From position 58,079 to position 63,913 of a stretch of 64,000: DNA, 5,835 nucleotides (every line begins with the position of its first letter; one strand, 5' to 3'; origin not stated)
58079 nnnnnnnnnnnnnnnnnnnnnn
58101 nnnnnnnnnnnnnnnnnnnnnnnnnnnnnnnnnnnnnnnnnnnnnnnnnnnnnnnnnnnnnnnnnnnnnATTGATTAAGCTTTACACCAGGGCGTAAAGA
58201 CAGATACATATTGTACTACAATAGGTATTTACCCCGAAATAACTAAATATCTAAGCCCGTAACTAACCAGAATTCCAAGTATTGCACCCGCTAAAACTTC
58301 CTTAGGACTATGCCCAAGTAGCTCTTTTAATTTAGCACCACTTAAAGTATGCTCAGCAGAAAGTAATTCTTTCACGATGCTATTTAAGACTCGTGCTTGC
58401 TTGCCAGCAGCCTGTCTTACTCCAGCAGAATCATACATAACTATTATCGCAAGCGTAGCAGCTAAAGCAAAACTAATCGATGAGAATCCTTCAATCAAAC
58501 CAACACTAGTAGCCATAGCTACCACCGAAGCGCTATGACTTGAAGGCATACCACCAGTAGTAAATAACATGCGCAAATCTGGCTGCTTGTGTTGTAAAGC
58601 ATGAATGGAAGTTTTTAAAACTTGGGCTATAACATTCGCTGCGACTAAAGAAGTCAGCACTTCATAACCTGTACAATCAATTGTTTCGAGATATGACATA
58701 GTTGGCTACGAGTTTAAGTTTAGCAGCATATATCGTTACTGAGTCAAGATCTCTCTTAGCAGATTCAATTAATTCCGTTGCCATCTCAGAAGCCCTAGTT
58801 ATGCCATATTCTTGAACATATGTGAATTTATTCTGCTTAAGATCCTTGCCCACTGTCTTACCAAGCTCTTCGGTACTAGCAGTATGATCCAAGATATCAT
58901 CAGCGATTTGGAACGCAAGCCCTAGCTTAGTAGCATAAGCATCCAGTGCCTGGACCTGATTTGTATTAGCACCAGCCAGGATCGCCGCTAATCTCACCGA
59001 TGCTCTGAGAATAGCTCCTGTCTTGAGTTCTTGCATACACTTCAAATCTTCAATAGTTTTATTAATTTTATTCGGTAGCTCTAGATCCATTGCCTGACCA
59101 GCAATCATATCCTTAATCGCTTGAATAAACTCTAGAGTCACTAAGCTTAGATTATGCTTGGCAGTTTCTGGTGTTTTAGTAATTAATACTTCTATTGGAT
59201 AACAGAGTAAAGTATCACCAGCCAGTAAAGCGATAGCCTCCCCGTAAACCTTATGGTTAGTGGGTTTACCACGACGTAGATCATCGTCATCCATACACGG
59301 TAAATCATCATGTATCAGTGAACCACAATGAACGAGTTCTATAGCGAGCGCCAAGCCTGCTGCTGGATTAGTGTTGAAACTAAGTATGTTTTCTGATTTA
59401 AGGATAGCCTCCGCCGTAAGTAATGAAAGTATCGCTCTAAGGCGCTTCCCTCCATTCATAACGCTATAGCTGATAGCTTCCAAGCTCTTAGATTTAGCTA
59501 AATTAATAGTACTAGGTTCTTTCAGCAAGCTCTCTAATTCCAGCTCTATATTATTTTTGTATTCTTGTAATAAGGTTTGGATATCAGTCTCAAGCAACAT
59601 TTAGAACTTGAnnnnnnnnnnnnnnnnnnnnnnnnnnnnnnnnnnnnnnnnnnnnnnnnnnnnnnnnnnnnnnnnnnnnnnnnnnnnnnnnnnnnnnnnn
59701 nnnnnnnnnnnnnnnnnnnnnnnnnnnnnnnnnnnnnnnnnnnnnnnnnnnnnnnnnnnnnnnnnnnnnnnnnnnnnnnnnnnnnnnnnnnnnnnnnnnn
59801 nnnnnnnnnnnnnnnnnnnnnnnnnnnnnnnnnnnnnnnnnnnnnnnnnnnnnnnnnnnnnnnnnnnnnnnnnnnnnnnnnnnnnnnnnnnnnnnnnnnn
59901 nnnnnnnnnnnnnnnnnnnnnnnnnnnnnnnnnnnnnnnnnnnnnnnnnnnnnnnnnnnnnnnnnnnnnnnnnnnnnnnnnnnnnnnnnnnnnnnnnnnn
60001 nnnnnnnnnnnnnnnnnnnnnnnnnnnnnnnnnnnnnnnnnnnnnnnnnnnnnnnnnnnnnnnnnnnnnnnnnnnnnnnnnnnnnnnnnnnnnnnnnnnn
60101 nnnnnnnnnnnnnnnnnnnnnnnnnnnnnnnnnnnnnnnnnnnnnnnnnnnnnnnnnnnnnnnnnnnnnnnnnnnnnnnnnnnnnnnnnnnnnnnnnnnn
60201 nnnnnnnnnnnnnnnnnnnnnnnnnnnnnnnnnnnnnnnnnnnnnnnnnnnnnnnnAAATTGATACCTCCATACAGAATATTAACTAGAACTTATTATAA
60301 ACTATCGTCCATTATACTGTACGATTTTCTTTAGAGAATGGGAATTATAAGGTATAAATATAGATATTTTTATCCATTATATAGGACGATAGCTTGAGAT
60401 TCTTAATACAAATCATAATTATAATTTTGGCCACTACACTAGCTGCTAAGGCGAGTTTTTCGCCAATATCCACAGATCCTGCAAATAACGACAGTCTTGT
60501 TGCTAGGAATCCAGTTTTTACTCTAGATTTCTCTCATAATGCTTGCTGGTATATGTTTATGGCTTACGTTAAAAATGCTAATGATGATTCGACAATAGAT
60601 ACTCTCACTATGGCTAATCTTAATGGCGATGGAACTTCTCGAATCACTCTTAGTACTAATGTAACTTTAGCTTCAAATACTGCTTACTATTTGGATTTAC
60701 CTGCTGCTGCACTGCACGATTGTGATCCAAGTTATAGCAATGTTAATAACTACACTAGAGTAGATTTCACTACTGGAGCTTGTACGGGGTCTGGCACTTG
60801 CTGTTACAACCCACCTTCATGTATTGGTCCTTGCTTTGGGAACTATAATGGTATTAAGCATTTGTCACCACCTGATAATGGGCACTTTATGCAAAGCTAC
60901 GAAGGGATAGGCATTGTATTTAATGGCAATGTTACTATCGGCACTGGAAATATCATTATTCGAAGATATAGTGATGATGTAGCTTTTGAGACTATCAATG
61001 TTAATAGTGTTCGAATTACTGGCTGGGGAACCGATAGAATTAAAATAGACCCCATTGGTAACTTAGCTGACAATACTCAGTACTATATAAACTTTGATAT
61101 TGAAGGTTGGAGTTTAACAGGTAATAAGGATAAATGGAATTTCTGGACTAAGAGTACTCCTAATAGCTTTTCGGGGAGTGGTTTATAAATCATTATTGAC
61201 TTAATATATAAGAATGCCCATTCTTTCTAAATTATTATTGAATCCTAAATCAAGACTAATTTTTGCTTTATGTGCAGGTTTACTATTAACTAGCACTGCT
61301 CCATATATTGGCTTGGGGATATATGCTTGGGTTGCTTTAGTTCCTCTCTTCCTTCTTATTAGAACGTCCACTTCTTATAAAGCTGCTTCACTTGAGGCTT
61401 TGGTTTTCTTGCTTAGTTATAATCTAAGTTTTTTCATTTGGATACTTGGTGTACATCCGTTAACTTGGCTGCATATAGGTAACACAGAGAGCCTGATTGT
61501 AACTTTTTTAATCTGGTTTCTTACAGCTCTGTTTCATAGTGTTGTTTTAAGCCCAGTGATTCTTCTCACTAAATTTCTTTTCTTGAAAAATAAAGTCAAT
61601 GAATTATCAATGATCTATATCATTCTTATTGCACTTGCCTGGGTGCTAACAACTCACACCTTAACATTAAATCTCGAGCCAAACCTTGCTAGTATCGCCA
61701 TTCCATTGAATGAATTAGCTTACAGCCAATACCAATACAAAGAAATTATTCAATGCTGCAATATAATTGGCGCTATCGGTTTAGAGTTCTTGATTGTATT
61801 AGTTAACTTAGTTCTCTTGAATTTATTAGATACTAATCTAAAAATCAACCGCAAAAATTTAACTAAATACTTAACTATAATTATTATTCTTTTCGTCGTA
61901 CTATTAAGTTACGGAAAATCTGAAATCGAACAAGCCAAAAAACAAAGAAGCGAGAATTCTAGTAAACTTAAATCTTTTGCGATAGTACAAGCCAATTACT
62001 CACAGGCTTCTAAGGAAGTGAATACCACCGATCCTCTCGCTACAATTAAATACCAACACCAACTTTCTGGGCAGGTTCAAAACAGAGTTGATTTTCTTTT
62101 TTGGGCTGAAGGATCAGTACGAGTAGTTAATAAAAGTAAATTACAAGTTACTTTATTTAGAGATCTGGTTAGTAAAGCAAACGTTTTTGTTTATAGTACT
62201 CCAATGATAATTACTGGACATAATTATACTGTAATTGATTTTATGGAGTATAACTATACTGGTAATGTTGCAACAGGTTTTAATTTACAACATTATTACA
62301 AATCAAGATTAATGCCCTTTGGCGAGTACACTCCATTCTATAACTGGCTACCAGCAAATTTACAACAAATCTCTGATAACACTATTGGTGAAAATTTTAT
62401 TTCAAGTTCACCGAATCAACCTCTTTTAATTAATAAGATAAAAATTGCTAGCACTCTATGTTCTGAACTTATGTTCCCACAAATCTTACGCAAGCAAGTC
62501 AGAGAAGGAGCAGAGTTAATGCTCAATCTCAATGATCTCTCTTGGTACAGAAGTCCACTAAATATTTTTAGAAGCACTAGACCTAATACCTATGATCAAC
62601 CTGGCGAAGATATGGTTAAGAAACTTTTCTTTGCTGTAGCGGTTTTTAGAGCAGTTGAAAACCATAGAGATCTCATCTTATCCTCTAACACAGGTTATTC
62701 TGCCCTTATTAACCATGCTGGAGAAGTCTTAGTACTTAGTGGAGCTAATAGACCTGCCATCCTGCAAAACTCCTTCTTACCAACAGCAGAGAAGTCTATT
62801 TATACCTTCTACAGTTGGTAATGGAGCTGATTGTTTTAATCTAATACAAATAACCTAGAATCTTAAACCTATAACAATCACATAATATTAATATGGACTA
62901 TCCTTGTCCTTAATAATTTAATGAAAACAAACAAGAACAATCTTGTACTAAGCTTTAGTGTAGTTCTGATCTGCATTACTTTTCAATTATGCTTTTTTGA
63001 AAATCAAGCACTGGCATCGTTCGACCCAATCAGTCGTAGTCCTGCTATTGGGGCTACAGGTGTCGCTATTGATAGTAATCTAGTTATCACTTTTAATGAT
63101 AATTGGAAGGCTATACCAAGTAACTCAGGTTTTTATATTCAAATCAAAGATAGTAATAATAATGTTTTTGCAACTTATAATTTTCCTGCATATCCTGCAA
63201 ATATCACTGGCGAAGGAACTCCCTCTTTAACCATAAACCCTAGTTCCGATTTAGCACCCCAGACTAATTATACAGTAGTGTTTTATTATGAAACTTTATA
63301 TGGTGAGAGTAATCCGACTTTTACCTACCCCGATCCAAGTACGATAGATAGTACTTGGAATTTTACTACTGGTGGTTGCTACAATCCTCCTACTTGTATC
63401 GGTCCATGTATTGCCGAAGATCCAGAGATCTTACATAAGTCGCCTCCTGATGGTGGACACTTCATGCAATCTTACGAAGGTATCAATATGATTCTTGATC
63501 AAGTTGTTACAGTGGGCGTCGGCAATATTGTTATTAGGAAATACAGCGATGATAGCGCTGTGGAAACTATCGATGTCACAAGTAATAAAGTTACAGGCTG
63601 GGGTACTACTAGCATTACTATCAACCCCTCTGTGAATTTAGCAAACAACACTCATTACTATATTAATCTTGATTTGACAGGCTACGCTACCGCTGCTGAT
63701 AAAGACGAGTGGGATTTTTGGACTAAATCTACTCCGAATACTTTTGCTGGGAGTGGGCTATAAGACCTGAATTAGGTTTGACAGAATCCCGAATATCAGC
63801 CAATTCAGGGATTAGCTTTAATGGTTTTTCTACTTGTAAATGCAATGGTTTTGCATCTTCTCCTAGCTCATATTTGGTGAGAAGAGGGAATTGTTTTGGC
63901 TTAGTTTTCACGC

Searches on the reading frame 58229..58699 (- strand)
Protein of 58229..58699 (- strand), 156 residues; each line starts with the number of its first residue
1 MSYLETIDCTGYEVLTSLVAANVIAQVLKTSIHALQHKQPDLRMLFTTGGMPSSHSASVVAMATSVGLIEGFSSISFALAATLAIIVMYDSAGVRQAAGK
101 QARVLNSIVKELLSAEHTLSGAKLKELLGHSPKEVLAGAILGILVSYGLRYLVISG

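Call 49: search_protein_families(library=pfam, proteins=[window:58229-58699:-], max_evalue=0.00001)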
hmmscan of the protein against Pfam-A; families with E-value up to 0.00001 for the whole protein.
window:58229-58699:- (156 aa): 1 family
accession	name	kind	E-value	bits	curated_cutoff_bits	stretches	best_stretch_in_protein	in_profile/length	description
PF02681.20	DUF212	-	5.9e-46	156.2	26.5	1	14-145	5-126/126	Divergent PAP2 family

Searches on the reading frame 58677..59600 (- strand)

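Call 49: search_protein_families(library=pfam, proteins=[window:58677-59600:-], max_evalue=0.00001)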
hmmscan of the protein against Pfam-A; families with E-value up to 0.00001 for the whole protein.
window:58677-59600:- (307 aa): 1 family
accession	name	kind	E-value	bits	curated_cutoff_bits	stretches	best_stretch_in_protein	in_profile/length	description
PF00348.22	polyprenyl_synt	-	1.1e-57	195.6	27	1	41-283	6-236/251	Polyprenyl synthetase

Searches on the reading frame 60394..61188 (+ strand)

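Call 49: search_protein_families(library=pfam, proteins=[window:60394-61188:+], max_evalue=0.00001)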
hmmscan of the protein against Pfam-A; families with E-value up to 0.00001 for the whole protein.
window:60394-61188:+ (264 aa): 1 family
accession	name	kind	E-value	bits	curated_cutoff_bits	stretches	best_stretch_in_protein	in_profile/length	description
PF13205.12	Big_5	-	3.2e-12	47.5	23.6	0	25-127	8-105/105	Bacterial Ig-like domain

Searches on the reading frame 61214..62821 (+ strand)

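Call 49: search_protein_families(library=pfam, proteins=[window:61214-62821:+], max_evalue=0.00001)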
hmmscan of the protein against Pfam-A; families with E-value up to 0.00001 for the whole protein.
window:61214-62821:+ (535 aa): 1 family
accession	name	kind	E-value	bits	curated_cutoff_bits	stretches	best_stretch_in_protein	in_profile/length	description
PF20154.4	LNT_N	-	1.6e-13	51.6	27.1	1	21-199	1-158/159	Apolipoprotein N-acyltransferase N-terminal domain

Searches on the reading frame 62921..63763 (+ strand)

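Call 49: search_protein_families(library=pfam, proteins=[window:62921-63763:+], max_evalue=0.00001)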
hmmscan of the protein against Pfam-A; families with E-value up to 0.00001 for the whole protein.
window:62921-63763:+ (280 aa): 1 family
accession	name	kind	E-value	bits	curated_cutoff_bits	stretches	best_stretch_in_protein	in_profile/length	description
PF13205.12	Big_5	-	5e-14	53.3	23.6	1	38-150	9-105/105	Bacterial Ig-like domain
